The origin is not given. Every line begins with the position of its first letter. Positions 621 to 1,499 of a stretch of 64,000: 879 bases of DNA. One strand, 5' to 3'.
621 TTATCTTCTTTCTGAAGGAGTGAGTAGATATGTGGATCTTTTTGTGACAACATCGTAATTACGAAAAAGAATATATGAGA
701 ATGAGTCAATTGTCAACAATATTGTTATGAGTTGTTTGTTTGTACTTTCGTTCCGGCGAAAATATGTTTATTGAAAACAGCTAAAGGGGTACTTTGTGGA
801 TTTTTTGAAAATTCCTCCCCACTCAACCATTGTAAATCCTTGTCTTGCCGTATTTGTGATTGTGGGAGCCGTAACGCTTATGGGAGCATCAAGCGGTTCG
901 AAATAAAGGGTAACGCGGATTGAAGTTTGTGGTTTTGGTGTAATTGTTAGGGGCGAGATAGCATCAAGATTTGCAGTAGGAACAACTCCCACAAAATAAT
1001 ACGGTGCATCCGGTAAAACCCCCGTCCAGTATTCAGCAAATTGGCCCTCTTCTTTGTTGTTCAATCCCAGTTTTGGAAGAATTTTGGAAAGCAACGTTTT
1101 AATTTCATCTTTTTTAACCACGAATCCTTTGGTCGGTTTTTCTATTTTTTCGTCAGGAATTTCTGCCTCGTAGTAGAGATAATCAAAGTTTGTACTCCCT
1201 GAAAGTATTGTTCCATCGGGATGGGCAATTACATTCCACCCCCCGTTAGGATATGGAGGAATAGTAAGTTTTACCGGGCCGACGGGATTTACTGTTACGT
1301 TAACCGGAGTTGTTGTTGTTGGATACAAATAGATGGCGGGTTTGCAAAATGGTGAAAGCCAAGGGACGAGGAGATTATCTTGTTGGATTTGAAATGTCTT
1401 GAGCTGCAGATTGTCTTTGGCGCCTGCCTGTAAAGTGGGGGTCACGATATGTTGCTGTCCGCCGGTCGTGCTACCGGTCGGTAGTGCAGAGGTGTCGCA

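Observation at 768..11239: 10-kb island of consecutive secreted/surface genes (nine of ten on the minus strand) built around a recurring, unnamed ~200-aa C-terminal domain (fourth copy at 42012-44249)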

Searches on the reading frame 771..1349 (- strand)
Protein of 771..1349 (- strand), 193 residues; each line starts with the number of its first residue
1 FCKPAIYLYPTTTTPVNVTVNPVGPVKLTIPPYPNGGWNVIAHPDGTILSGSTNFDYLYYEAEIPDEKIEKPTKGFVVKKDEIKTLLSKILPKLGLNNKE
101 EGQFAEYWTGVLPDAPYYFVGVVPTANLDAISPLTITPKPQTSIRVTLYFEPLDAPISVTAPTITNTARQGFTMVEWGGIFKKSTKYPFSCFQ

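Call 12: find_homologous_proteins(query=A2, max_evalue=0.001)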
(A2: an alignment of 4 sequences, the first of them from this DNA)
Query A2 (4 sequences) (193 aa, profile of the alignment): 1499 proteins with E <= 0.001 among 3265 candidates; the best 120 are listed.
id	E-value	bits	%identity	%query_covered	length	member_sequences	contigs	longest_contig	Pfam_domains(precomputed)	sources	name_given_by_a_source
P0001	1.7e-86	307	37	94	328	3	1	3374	-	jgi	-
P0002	5.5e-77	276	34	95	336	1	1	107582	-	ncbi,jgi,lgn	-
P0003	9.8e-77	275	36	94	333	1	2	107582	-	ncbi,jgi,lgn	-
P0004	1.7e-76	274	35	96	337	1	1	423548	-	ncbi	-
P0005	6.2e-75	269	35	95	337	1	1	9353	-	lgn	-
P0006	3.2e-72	261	36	94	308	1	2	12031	-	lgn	-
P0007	1.8e-71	258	34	94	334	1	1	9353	-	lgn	-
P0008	1.8e-69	252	36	94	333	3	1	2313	-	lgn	-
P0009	2.7e-69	251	39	92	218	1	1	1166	-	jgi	jgi:hypothetical protein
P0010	3.8e-69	250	37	95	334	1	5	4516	-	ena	-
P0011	1.7e-68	248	38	93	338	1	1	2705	-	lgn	-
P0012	2.5e-68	248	35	94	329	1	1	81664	-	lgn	-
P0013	2.6e-68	248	38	93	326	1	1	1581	-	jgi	jgi:hypothetical protein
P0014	1.9e-66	242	35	94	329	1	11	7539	-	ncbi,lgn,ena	-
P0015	6.2e-66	240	39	94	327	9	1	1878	-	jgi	jgi:hypothetical protein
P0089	3.0e-44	169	44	93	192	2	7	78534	-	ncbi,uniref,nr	ncbi:MAG: hypothetical protein A3I07_00035 [Candidatus Doudnabacteria bacterium RIFCSPLOWO2_02_FULL_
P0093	2.4e-43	166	46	94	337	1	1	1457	PF01833.31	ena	-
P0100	5.9e-42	162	44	93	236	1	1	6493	-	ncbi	ncbi:MAG: hypothetical protein V1824_00965 [archaeon]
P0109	2.6e-41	160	42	93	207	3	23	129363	-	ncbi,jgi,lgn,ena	-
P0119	1.1e-40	158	43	94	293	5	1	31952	PF00014.29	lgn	-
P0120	1.1e-40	158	44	93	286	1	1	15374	-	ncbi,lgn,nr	ncbi:MAG: hypothetical protein KKG59_07130 [Nanoarchaeota archaeon]|nr:hypothetical protein [Nanoarc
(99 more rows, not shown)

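Call 13: search_solved_structures(query=A2, max_evalue=10)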
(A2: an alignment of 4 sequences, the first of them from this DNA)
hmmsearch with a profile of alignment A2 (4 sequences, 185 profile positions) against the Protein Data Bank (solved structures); distinct sequences matched with E-value up to 10: 1.
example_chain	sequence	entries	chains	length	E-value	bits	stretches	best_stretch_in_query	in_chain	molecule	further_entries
1y66_A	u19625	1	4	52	0.5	13.7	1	67-107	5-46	engrailed homeodomain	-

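Call 21: find_encoding_contigs(protein=P0003, flank=10000, max_places=4)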
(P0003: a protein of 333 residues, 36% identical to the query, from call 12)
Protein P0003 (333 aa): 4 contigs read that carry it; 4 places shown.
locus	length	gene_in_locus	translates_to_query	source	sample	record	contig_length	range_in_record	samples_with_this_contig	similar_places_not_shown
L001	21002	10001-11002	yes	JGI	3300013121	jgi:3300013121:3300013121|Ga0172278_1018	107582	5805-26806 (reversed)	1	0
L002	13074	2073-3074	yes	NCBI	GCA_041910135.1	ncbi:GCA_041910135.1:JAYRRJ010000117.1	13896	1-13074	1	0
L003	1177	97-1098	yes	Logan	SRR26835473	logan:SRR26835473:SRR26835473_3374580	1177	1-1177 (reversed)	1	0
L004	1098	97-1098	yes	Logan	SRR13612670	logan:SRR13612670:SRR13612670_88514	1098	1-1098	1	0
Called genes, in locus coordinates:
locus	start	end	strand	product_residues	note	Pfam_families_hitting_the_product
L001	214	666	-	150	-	PF00889:EF_TS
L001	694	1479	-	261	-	PF00318:Ribosomal_S2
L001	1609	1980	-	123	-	PF05635:23S_rRNA_IVP, PF22296:bAvd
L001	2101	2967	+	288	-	-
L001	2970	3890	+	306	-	PF00092:VWA, PF13519:VWA_2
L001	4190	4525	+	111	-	-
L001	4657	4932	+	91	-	PF12728:HTH_17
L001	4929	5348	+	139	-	PF01850:PIN (weak), PF13470:PIN_3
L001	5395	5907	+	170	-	-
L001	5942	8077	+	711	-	-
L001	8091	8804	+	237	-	PF00963:Cohesin (weak)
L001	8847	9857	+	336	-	-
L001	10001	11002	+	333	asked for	-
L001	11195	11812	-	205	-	-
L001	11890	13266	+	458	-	-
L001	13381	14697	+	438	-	PF00464:SHMT, PF00155:Aminotran_1_2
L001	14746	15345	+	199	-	PF12917:YfbR-like, PF13023:HD_3, PF01966:HD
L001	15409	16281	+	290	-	-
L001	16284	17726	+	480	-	-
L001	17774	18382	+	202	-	-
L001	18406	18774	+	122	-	-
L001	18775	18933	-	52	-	-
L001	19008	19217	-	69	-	-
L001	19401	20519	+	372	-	PF00188:CAP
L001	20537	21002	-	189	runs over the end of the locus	PF06559:DCD_N, PF22569:DCD_C (weak), PF22769:DCD, PF00692:dUTPase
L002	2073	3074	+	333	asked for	-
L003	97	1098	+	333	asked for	-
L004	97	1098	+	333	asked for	?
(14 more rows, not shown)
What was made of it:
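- On Cohesin (gene E, 5082-5801): The ortholog in L001 is marked 'Cohesin (weak)' (call 21).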

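Call 43: list_cluster_members(proteins=[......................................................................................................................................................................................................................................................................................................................, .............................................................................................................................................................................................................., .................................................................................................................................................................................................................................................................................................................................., P0089, P0109, P0120, P0100])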
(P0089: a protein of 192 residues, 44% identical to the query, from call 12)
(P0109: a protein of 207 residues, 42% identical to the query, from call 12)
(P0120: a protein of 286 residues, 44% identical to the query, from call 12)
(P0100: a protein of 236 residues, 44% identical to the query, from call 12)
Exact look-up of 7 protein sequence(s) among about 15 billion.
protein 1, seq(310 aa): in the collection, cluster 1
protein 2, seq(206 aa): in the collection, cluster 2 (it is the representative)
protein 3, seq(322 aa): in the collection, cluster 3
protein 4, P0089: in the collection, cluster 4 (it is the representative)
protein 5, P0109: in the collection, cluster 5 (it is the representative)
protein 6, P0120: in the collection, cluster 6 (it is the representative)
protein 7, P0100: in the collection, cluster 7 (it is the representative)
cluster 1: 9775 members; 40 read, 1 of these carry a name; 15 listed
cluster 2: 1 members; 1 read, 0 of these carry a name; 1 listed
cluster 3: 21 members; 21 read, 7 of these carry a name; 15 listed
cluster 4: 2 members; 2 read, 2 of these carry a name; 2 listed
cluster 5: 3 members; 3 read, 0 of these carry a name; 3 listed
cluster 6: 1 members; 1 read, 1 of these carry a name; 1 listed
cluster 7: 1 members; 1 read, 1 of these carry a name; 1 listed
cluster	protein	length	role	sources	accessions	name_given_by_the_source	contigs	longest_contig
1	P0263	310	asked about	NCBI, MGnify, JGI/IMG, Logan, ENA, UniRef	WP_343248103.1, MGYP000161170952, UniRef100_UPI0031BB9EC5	hypothetical protein [Diplocloster hominis] | FL=1 | hypothetical protein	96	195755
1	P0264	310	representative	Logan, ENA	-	-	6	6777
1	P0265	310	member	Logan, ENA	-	-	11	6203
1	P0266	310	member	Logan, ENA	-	-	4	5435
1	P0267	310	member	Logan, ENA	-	-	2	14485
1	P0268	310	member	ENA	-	-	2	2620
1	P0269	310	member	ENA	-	-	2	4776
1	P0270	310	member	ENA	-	-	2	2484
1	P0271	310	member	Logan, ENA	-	-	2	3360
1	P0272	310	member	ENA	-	-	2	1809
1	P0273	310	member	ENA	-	-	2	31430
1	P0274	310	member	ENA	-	-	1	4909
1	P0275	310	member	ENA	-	-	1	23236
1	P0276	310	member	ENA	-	-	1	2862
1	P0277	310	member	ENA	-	-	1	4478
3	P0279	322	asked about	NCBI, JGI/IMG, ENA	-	hypothetical protein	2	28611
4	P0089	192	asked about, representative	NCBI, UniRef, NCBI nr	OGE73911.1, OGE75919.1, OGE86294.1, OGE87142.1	MAG: hypothetical protein A3I07_00035 [Candidatus Doudnabacteria bacterium ... | Uncharacterized protein n=1 Tax=Candidatus Doudnabacteria bacterium ... | MAG: hypothetical protein A2717_04555 [Candidatus Doudnabacteria bacterium ...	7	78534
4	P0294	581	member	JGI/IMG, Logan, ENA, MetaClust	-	\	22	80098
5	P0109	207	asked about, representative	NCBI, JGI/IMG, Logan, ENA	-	-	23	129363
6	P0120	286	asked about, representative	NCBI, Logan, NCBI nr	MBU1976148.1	MAG: hypothetical protein KKG59_07130 [Nanoarchaeota archaeon] | hypothetical protein [Nanoarchaeota archaeon]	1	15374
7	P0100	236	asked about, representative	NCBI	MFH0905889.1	MAG: hypothetical protein V1824_00965 [archaeon]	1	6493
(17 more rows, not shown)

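Call 44: find_encoding_contigs(protein=P0109, flank=6000, max_places=5)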
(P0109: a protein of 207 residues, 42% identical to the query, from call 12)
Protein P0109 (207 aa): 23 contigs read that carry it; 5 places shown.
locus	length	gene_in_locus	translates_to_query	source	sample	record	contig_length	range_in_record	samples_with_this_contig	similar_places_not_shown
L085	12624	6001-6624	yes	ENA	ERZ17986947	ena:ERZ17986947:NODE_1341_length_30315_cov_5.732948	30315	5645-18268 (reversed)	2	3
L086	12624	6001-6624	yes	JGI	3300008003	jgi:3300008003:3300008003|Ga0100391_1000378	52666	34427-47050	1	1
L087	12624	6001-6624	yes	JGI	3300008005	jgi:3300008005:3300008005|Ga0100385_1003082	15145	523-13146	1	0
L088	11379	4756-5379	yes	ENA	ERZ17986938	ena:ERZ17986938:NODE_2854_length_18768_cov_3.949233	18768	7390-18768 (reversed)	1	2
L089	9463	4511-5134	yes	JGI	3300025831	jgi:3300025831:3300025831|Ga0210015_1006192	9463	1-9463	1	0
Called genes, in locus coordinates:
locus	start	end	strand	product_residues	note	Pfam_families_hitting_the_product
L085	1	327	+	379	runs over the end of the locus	PF18895:T4SS_pilin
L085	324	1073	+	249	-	-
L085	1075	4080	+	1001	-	PF13173:AAA_14 (faint), PF00437:T2SSE, PF00005:ABC_tran (faint), PF12775:AAA_7 (faint), PF13086:AAA_11 (faint), PF13191:AAA_16 (faint), PF13401:AAA_22 (faint), PF00437:T2SSE, +5 more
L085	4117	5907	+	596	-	PF01875:Memo, PF09587:PGA_cap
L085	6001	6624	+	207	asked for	-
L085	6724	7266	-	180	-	PF01725:Ham1p_like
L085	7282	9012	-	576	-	PF05496:RuvB_N (faint), PF13177:DNA_pol3_delta2, PF13173:AAA_14 (faint), PF13401:AAA_22 (weak), PF00004:AAA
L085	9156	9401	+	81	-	-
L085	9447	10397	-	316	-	PF01565:FAD_binding_4, PF02873:MurB_C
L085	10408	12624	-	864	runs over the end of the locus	PF13196:DUF4012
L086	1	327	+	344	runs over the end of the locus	PF18895:T4SS_pilin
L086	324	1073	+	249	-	-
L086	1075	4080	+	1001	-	PF13173:AAA_14 (faint), PF00437:T2SSE, PF00005:ABC_tran (faint), PF12775:AAA_7 (faint), PF13086:AAA_11 (faint), PF13191:AAA_16 (faint), PF13401:AAA_22 (faint), PF00437:T2SSE, +5 more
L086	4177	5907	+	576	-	PF01875:Memo, PF09587:PGA_cap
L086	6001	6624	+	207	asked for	-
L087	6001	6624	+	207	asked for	-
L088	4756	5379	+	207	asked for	-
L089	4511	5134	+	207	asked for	-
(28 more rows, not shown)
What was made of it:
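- Envelope-biogenesis neighbours in CPR (call 44).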

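Call 45: find_encoding_contigs(protein=P0120, flank=6000, max_places=3)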
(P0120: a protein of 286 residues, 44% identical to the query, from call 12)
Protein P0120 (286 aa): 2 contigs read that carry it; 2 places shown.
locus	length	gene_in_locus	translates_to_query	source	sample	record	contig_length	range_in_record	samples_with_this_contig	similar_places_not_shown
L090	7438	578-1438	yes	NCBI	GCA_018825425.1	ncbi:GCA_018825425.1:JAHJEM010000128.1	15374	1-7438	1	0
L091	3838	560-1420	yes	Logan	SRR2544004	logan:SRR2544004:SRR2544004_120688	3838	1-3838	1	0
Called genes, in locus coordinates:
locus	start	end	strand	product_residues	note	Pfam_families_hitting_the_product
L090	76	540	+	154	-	PF13404:HTH_AsnC-type (weak), PF01037:AsnC_trans_reg (weak)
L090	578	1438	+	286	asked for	-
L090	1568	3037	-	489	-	PF00209:SNF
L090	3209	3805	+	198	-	PF00177:Ribosomal_S7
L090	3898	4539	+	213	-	-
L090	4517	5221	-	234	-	PF01261:AP_endonuc_2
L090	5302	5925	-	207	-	PF01866:Diphthamide_syn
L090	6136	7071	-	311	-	PF25145:NfeD1b_N (weak), PF01343:Peptidase_S49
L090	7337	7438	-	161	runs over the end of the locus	PF06271:RDD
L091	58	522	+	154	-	PF13404:HTH_AsnC-type (weak), PF01037:AsnC_trans_reg (weak)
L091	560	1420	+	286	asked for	-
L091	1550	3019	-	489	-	PF00209:SNF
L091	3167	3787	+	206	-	PF00177:Ribosomal_S7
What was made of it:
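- Presence in DPANN archaea rules out a ligand restricted to bacteria, such as peptidoglycan, as the universal target (call 45).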

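Call 58: find_encoding_contigs(protein=P0263, flank=6000, max_places=3)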
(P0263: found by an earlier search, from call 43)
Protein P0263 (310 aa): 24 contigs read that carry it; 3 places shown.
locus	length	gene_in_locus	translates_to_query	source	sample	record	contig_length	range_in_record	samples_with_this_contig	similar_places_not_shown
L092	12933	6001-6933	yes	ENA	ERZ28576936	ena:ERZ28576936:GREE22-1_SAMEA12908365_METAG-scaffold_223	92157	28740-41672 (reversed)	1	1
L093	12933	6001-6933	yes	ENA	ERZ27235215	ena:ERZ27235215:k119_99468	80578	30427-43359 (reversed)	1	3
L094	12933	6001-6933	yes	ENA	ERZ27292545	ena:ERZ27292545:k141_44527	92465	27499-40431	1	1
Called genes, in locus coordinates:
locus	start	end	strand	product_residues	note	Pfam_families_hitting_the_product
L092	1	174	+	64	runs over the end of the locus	-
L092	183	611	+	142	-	PF14081:DUF4262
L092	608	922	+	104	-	PF14191:YodL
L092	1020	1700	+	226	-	PF03692:CxxCxxCC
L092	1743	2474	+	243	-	PF03692:CxxCxxCC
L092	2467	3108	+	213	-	-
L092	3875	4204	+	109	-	PF20040:DUF6442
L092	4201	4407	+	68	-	PF12844:HTH_19, PF13560:HTH_31, PF01381:HTH_3, PF13413:HTH_25 (weak), PF13443:HTH_26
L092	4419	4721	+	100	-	PF14248:DUF4345 (weak), PF12650:DUF3784 (weak)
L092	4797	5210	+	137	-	-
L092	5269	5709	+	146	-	-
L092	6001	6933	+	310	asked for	-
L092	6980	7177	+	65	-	-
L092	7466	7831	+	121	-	-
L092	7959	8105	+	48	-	-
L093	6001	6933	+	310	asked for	-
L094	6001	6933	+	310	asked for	-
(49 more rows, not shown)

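Call 59: find_encoding_contigs(protein=P0279, flank=6000, max_places=2)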
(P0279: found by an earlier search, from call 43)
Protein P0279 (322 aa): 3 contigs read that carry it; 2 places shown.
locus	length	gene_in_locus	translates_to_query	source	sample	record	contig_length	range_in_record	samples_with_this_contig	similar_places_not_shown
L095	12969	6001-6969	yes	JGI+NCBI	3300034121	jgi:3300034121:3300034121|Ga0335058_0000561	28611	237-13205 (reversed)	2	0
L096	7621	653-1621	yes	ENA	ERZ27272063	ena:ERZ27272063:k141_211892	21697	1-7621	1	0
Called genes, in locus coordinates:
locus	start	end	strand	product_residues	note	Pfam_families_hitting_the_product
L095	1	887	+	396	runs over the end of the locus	PF01757:Acyl_transf_3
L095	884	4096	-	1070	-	PF00930:DPPIV_N (faint), PF07676:PD40 (faint), PF26549:Tricorn_N, PF26550:Tricorn_2nd, PF26549:Tricorn_N, PF01979:Amidohydro_1, PF07969:Amidohydro_3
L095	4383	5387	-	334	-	PF13936:HTH_38, PF00665:rve (weak)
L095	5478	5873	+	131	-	-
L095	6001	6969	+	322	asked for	PF13620:CarboxypepD_reg, PF13715:CarbopepD_reg_2, PF17802:SpaA (weak)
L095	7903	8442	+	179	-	-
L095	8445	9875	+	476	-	-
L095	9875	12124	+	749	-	PF19830:DUF6311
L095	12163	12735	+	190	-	PF00156:Pribosyltran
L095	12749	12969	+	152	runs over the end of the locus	?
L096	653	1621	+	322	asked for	PF13620:CarboxypepD_reg, PF13715:CarbopepD_reg_2, PF17802:SpaA (weak)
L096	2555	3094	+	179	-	-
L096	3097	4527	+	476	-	-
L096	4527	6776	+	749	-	PF19830:DUF6311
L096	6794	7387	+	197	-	PF00156:Pribosyltran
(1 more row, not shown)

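Call 66: search_protein_families(library=pfam, proteins=[P0119, P0093, P0294], max_evalue=0.001)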
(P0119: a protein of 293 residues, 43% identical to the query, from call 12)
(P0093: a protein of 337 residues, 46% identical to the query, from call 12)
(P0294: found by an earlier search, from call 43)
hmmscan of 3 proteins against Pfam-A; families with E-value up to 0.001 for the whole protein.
P0119 (293 aa): 1 family
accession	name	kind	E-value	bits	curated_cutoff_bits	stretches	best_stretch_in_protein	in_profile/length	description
PF00014.29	Kunitz_BPTI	-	4.3e-13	49.7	21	1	51-101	1-52/53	Kunitz/Bovine pancreatic trypsin inhibitor domain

P0093 (337 aa): 1 family
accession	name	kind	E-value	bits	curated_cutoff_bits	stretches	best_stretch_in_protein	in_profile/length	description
PF01833.30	TIG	-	1.6e-06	28.5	20.9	1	34-149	1-84/84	IPT/TIG domain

P0294 (581 aa): 0 families
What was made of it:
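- TIG and Kunitz (calls 12, 66)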
